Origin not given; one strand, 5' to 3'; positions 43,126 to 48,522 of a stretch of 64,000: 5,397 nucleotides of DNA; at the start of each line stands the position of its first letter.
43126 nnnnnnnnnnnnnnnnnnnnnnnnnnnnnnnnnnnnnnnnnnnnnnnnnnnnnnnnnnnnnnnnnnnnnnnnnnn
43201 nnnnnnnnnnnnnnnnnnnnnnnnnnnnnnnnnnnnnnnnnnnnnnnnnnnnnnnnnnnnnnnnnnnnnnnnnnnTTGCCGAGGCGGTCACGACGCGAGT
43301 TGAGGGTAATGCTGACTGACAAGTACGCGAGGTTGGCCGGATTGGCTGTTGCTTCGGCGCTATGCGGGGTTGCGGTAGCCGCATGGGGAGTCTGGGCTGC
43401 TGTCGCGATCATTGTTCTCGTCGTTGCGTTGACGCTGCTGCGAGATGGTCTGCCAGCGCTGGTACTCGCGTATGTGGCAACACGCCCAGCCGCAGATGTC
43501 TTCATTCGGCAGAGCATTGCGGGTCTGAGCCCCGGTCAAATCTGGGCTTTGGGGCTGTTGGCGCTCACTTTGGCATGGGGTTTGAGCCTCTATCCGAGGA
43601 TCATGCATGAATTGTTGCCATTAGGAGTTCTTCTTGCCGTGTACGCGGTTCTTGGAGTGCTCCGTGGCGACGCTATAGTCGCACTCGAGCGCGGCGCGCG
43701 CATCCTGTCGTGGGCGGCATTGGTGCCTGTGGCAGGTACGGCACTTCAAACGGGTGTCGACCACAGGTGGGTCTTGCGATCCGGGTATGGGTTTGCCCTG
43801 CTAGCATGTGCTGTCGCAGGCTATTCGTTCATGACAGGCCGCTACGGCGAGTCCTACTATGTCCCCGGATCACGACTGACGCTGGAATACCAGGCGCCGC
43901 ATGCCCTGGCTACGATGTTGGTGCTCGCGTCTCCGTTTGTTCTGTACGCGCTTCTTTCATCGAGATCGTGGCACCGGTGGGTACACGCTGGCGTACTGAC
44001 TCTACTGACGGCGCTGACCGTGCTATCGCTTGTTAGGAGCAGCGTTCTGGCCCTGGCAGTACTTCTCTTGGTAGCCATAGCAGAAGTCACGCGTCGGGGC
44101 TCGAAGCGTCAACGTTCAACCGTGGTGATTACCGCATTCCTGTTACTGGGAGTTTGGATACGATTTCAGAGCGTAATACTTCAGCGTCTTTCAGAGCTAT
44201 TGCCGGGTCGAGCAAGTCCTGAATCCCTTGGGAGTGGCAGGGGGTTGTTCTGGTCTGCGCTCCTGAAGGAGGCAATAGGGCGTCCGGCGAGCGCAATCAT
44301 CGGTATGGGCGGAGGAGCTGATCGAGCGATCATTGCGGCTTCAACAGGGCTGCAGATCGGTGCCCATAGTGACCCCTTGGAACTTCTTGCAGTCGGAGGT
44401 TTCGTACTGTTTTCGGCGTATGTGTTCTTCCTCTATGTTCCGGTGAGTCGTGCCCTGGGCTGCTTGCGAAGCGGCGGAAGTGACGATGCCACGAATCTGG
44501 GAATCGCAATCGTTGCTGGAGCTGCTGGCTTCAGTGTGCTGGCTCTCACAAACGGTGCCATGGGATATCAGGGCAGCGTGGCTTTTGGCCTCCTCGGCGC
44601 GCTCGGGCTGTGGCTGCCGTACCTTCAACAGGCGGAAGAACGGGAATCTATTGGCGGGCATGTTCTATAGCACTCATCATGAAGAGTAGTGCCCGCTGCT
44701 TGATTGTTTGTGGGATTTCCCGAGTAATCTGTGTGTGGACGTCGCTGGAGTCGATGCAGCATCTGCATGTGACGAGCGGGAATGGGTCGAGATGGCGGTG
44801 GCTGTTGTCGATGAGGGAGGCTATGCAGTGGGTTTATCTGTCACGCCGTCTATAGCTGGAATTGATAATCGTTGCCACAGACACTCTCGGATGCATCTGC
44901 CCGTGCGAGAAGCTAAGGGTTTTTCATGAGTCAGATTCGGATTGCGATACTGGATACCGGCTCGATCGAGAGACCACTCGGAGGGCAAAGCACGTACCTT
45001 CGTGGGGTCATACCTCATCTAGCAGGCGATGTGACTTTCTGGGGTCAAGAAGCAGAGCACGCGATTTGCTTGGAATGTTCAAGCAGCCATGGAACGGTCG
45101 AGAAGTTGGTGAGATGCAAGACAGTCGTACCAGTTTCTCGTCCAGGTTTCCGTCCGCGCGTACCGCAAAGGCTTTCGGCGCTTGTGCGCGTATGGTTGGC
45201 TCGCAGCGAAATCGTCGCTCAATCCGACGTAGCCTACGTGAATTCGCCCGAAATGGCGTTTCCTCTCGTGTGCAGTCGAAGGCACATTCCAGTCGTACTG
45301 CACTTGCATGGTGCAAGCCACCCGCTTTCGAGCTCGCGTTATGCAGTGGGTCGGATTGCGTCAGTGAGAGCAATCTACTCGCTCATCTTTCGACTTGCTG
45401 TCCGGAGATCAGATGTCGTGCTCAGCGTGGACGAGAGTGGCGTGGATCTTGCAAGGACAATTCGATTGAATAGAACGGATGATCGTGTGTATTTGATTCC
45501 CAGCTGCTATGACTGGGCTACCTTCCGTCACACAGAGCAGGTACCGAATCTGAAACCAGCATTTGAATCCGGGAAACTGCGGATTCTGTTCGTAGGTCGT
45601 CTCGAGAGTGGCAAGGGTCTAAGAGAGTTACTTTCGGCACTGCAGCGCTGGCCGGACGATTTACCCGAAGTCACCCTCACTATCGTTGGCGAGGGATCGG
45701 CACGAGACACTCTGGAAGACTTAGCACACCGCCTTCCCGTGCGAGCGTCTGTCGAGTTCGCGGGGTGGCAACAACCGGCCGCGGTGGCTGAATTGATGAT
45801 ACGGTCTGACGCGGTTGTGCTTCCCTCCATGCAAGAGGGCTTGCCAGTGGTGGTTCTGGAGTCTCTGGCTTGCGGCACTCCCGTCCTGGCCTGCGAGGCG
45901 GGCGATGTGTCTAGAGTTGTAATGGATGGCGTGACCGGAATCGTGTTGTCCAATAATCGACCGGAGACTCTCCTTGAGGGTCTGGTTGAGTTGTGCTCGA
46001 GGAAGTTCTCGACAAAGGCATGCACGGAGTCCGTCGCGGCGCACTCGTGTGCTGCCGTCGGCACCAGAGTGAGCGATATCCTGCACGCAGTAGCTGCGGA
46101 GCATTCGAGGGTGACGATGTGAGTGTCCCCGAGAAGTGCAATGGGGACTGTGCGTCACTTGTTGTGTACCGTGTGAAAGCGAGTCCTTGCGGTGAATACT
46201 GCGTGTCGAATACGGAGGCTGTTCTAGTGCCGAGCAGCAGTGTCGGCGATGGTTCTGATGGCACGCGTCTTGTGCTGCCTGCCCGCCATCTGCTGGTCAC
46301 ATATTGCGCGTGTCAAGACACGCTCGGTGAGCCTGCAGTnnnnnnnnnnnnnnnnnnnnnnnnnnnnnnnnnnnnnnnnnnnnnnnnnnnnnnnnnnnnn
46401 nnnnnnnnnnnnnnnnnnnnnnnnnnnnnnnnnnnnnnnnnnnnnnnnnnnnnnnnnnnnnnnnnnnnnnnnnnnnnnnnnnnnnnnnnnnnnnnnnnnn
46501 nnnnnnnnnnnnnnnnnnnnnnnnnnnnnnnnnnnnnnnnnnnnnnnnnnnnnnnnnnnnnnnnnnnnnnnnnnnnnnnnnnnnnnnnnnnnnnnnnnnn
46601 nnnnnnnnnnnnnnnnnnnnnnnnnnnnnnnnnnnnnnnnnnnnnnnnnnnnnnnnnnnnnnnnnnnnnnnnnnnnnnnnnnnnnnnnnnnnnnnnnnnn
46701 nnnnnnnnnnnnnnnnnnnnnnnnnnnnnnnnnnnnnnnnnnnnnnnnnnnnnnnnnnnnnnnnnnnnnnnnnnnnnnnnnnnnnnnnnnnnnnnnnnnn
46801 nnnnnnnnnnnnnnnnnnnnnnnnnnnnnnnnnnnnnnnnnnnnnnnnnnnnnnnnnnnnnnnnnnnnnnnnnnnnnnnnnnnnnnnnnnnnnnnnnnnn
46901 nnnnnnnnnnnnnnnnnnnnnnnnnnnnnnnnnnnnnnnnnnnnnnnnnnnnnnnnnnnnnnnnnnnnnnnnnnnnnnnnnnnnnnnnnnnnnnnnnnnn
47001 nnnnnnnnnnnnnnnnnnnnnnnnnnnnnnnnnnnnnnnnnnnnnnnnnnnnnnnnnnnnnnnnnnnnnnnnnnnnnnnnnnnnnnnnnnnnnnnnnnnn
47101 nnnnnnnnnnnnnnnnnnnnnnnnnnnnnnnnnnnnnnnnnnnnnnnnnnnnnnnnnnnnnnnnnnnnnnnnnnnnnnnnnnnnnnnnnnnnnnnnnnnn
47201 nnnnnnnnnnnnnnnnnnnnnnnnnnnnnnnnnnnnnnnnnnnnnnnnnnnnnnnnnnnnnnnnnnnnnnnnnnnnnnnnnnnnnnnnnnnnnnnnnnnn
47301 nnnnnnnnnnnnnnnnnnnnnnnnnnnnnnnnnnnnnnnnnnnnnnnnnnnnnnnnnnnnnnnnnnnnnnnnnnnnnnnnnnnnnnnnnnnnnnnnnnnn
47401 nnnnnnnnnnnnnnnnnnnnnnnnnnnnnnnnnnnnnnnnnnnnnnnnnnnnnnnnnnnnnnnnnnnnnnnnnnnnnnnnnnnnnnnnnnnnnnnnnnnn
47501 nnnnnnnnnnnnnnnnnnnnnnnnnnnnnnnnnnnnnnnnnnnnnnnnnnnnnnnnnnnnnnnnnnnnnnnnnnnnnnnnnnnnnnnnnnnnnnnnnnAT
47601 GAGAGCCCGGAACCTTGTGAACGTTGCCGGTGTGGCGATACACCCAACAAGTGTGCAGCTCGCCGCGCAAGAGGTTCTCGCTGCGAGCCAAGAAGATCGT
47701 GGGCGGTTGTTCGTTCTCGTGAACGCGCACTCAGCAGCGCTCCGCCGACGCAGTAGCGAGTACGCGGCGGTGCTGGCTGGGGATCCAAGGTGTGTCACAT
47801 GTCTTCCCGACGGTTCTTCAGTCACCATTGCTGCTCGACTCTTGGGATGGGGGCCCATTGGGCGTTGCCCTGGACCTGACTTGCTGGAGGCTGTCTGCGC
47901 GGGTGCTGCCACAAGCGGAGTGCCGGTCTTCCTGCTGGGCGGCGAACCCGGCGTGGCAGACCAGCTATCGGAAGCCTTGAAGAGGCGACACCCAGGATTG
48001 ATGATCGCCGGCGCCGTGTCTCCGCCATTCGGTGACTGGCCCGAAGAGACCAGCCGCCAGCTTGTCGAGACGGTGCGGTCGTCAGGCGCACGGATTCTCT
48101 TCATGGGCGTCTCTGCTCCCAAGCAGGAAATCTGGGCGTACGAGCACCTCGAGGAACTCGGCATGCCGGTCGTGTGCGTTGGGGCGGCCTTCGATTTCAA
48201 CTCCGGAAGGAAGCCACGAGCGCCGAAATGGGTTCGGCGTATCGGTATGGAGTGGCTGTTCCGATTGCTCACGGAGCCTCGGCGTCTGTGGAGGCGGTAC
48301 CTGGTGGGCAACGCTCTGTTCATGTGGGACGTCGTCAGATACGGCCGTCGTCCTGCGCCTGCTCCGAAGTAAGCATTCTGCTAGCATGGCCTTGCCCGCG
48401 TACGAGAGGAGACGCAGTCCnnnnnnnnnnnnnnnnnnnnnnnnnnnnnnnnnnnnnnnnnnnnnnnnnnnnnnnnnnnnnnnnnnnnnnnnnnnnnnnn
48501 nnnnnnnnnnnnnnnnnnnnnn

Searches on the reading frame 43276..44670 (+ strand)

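Call 9: search_protein_families(library=pfam, proteins=[window:43276-44670:+], max_evalue=0.001)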
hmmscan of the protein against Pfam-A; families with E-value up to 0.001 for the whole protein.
window:43276-44670:+ (464 aa): 1 family
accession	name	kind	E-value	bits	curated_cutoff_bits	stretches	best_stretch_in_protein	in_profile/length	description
PF04932.20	Wzy_C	-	5.9e-05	23.3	31.7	1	241-382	3-148/149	O-Antigen ligase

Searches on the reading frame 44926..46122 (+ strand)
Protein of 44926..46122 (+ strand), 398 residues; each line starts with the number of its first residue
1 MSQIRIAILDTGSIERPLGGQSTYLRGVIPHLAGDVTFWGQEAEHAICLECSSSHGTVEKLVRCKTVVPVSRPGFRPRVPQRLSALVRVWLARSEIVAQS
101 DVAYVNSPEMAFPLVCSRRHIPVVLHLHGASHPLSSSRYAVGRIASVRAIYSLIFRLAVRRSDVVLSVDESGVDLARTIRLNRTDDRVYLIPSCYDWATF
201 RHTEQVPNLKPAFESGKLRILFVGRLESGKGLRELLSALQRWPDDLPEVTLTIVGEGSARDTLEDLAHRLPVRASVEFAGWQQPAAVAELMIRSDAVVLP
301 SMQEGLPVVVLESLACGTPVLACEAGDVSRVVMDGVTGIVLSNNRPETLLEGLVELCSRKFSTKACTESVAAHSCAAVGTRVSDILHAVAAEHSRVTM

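Call 9: search_protein_families(library=pfam, proteins=[window:44926-46122:+], max_evalue=0.001)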
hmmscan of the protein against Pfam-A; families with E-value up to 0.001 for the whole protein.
window:44926-46122:+ (398 aa): 5 families
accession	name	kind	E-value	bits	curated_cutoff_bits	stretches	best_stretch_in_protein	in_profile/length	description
PF00534.26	Glycos_transf_1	-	1.9e-33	115.9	26.4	1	212-360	10-159/172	Glycosyl transferases group 1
PF13692.12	Glyco_trans_1_4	-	5.2e-29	101.8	27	1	219-357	3-140/142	Glycosyl transferases group 1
PF20706.3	GT4-conflict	-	6.8e-10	38.9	26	1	206-322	187-310/385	Family 4 Glycosyltransferase in conflict systems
PF13439.12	Glyco_transf_4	-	3.9e-07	30.7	28.5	1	19-195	2-166/170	Glycosyltransferase Family 4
PF13579.12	Glyco_trans_4_4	-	3.8e-06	27.8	29.7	1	55-191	29-155/158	Glycosyl transferase 4-like domain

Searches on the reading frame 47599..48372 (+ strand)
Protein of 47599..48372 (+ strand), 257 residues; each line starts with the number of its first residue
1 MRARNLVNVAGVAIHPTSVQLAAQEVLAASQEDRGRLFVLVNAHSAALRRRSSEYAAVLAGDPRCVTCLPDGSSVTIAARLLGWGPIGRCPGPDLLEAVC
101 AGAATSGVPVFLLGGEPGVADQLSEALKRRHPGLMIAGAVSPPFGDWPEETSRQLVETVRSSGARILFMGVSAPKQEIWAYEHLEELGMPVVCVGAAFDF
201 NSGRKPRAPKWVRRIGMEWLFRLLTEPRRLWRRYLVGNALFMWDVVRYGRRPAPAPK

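Call 9: search_protein_families(library=pfam, proteins=[window:47599-48372:+], max_evalue=0.001)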
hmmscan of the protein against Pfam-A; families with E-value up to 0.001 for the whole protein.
window:47599-48372:+ (257 aa): 1 family
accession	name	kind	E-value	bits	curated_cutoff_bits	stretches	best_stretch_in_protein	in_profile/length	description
PF03808.19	Glyco_tran_WecG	-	9.8e-56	188.6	27.4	1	68-234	4-168/168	Glycosyl transferase WecG/TagA/CpsF family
